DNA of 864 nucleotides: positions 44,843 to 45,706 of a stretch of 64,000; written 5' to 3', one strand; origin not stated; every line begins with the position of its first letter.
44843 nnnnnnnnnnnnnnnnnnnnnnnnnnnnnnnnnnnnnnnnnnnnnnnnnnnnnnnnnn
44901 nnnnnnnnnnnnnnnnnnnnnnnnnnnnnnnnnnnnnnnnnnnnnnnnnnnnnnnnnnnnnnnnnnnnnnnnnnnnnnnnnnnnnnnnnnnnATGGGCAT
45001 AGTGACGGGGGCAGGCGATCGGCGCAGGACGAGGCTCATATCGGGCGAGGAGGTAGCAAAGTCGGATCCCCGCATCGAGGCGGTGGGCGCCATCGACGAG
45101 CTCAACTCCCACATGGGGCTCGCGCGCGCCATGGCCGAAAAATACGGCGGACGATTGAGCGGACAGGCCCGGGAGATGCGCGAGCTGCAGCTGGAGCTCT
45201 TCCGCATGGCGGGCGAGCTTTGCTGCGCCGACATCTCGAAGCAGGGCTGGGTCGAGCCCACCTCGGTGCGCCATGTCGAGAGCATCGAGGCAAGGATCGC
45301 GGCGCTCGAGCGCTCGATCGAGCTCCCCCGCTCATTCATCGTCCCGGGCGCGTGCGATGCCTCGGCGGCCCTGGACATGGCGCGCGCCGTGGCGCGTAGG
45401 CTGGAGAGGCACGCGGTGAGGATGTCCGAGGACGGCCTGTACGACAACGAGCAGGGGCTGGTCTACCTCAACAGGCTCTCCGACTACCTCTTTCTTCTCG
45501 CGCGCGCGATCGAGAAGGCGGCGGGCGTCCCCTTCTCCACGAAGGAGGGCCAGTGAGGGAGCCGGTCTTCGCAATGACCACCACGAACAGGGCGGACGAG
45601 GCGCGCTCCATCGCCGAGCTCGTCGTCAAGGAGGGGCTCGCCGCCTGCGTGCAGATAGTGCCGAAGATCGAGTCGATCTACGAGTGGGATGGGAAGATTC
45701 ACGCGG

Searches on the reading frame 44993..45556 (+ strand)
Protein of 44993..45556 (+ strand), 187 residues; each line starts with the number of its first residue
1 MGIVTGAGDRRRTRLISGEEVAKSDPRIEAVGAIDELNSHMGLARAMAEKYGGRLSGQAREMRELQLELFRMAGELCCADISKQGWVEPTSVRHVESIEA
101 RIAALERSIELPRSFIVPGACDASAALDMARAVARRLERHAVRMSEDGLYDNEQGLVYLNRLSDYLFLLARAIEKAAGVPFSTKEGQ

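Call 92: search_protein_families(library=pfam, proteins=[window:44993-45556:+], max_evalue=0.001)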
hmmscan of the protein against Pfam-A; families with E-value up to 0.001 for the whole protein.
window:44993-45556:+ (187 aa): 1 family
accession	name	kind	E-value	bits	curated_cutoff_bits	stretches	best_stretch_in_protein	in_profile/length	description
PF01923.23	Cob_adeno_trans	-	3.6e-44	151.3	24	1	3-172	1-170/171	Cobalamin adenosyltransferase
